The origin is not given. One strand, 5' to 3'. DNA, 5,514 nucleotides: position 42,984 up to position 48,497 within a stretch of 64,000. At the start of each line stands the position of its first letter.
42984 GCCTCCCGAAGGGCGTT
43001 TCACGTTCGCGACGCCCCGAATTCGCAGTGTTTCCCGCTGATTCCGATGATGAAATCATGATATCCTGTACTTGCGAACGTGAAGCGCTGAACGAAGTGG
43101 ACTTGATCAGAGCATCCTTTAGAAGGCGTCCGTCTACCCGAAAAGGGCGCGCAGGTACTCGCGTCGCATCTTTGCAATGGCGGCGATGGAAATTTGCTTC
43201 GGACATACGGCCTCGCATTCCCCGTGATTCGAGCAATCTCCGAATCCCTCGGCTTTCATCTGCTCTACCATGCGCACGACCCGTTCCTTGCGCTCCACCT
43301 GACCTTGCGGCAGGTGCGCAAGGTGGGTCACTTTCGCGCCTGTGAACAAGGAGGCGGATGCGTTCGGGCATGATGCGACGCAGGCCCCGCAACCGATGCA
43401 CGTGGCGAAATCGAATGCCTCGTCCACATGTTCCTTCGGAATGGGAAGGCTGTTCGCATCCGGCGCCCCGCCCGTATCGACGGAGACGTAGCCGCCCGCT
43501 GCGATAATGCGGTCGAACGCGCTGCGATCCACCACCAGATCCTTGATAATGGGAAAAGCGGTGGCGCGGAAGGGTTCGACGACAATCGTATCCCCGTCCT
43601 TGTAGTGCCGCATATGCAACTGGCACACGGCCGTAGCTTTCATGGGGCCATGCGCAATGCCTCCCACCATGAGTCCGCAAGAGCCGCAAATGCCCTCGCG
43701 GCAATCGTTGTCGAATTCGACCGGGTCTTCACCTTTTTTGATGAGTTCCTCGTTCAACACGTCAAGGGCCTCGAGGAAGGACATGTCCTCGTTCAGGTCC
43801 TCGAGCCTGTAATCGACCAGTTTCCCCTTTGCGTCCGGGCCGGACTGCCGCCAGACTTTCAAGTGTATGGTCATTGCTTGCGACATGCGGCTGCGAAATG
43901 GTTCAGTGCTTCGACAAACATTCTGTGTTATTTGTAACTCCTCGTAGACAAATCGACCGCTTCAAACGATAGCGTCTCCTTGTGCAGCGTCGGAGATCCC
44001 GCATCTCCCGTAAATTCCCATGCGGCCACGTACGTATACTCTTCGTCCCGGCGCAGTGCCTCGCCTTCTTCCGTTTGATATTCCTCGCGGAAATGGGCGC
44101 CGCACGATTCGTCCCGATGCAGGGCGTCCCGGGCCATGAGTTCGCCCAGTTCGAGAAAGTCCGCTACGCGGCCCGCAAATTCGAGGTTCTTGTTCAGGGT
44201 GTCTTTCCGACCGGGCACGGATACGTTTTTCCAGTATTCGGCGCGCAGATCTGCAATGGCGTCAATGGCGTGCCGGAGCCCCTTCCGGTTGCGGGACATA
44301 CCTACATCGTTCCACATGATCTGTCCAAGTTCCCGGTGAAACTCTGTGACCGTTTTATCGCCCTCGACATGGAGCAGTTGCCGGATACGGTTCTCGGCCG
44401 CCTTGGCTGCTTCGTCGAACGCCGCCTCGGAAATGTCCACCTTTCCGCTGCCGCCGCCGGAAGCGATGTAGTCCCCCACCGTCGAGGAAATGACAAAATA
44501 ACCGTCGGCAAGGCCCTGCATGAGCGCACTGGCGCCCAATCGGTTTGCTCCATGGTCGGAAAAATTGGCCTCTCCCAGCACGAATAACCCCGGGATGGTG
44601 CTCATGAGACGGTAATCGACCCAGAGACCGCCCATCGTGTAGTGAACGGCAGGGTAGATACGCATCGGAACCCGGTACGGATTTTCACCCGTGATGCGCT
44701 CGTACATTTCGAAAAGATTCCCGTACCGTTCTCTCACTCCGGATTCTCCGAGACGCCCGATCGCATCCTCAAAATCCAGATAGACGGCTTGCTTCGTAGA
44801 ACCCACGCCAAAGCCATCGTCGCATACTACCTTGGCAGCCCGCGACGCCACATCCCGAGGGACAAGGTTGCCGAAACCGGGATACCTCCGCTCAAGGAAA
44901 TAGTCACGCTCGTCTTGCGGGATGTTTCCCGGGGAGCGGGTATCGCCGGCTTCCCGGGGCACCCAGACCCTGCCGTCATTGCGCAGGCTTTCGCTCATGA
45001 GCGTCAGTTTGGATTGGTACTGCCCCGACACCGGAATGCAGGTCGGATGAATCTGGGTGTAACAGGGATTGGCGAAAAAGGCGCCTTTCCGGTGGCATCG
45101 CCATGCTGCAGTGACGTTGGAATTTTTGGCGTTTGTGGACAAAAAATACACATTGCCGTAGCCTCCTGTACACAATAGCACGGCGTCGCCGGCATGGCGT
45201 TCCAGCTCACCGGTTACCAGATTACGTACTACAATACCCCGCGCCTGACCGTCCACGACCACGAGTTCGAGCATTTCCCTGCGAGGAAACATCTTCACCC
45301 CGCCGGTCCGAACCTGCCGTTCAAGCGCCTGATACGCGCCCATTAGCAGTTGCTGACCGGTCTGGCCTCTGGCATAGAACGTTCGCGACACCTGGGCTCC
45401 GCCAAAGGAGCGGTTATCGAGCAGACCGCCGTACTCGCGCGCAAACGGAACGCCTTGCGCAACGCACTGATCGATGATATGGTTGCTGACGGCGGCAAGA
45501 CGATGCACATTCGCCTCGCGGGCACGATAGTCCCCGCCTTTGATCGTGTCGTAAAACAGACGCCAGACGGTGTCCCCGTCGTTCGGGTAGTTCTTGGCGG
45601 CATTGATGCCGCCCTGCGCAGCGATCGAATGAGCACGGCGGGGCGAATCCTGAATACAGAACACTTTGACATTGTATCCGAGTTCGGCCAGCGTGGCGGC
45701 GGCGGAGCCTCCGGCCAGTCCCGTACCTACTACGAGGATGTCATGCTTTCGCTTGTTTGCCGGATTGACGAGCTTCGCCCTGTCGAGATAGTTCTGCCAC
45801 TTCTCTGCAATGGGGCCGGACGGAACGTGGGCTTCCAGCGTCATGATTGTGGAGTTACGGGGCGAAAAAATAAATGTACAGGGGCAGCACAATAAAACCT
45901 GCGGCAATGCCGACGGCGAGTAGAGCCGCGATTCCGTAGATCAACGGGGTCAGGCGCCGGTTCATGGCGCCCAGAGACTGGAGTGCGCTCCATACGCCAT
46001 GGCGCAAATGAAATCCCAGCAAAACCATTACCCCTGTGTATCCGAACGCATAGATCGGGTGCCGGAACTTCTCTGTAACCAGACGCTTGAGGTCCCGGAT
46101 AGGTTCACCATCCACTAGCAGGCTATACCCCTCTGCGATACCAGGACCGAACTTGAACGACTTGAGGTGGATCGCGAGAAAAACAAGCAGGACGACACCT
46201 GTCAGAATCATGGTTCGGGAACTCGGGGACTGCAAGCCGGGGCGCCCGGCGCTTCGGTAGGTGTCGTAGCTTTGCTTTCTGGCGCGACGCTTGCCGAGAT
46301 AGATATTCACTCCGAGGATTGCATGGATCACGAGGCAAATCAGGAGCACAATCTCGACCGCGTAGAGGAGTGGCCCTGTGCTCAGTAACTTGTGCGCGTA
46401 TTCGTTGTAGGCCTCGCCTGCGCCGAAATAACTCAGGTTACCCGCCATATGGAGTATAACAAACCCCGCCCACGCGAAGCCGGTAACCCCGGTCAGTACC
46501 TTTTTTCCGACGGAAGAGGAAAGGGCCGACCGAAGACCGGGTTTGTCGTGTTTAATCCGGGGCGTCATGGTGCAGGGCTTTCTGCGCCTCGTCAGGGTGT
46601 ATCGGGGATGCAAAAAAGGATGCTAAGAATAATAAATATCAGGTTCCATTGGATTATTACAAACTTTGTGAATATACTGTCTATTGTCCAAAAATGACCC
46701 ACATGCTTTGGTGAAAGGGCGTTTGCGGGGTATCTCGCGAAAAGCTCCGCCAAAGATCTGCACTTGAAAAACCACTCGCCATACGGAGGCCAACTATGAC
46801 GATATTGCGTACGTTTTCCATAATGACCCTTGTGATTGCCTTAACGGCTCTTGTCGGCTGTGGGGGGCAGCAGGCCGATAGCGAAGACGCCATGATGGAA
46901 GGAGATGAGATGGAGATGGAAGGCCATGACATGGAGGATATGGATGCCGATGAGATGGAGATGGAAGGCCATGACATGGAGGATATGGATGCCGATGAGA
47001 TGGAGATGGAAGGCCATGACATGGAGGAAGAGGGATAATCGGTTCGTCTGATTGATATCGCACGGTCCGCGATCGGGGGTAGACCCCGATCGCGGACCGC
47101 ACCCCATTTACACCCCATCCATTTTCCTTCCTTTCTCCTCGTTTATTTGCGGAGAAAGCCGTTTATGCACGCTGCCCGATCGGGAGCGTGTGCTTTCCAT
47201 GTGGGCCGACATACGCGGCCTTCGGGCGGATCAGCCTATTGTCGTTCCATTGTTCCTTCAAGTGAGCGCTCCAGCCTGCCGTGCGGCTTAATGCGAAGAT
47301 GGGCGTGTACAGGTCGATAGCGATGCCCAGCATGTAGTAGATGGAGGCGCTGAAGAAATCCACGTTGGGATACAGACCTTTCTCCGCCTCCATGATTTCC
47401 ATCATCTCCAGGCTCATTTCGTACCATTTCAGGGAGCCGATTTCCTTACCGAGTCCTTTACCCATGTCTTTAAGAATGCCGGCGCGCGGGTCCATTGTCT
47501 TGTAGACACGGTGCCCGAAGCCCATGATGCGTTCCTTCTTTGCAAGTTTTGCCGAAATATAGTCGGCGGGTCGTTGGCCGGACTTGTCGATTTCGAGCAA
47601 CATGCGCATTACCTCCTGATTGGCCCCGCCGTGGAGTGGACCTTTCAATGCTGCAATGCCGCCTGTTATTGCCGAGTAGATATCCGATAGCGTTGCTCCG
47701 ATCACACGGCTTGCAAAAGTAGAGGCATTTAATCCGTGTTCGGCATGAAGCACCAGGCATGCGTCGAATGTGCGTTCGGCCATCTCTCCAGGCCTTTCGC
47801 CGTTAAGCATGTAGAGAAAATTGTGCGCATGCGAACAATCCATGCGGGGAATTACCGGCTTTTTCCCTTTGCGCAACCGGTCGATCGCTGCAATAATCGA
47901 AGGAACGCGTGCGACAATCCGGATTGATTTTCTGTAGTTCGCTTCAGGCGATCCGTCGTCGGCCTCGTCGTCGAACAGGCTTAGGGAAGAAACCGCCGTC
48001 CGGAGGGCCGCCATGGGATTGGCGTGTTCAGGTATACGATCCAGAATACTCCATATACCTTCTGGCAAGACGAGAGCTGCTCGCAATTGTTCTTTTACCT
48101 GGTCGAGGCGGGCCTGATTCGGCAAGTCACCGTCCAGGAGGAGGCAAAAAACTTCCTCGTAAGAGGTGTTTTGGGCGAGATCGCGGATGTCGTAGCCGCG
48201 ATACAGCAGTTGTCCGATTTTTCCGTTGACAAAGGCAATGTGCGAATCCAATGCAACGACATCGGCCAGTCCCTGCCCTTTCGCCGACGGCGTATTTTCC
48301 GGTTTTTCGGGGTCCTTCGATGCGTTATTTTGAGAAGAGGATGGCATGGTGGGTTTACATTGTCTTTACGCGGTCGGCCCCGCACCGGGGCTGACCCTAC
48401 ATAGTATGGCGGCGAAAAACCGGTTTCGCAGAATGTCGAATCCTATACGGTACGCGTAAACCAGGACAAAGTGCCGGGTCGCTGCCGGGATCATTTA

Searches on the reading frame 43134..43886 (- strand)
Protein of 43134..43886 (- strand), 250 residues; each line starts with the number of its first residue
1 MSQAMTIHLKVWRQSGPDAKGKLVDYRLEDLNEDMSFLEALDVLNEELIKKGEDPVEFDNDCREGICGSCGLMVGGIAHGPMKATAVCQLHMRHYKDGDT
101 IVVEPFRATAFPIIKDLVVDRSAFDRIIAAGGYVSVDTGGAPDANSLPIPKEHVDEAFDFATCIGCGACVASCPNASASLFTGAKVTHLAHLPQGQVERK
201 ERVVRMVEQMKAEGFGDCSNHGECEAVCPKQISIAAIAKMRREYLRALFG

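Call 39: search_protein_families(library=pfam, proteins=[window:43134-43886:-])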
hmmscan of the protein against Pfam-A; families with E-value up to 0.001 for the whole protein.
window:43134-43886:- (250 aa): 13 families
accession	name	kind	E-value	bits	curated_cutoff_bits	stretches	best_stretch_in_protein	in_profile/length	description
PF13085.11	Fer2_3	-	2.7e-21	76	27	1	8-124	1-105/107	2Fe-2S iron-sulfur cluster binding domain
PF13183.11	Fer4_8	-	2.1e-09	38.2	27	1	161-232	3-68/68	4Fe-4S dicluster domain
PF13237.11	Fer4_10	-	3.4e-09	36.9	25.5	1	158-229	4-53/53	4Fe-4S dicluster domain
PF12838.12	Fer4_7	-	1.8e-08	35.1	27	1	162-232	1-52/52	4Fe-4S dicluster domain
PF13534.11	Fer4_17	-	8.4e-07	29.9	22.2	1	163-233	2-61/61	4Fe-4S dicluster domain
PF13187.11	Fer4_9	-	2.5e-06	27.8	27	2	163-231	2-50/52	4Fe-4S dicluster domain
PF00037.32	Fer4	-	1.9e-05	24.7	21.1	1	158-175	3-20/24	4Fe-4S binding domain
PF12797.12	Fer4_2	-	5e-05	23.5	24.5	1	158-174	5-21/22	4Fe-4S binding domain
PF25160.1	LdpA_Fe-S-bd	-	5.6e-05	23.3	27.6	0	161-176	26-41/49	LdpA Fe-S cluster-binding domain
PF14697.11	Fer4_21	-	0.00032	21.2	35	1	161-189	6-34/59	4Fe-4S dicluster domain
PF13746.11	Fer4_18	-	0.00044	20.9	27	0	198-235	41-78/114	4Fe-4S dicluster domain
PF12800.12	Fer4_4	-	0.00045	20.8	24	1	161-175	2-16/17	4Fe-4S binding domain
PF12837.12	Fer4_6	-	0.00055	20.2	25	1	161-175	7-21/24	4Fe-4S binding domain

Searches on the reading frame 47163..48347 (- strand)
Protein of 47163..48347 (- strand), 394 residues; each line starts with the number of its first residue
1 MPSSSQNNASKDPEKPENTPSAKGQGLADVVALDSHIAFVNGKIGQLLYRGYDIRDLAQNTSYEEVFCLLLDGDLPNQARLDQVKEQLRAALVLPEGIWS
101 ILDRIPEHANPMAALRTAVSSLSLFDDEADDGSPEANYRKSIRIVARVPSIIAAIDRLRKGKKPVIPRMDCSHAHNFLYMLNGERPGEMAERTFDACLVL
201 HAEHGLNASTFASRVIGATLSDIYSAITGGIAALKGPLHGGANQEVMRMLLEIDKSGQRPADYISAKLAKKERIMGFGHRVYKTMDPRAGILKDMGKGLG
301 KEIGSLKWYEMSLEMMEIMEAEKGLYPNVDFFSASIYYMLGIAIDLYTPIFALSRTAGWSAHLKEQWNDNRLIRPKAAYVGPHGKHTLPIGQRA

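Call 68: search_protein_families(library=pfam, max_evalue=0.000001, proteins=[window:47163-48347:-])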
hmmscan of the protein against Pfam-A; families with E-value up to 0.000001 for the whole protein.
window:47163-48347:- (394 aa): 1 family
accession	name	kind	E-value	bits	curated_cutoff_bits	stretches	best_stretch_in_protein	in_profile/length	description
PF00285.26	Citrate_synt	-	5.5e-132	440.6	27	1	26-376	1-357/357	Citrate synthase, C-terminal domain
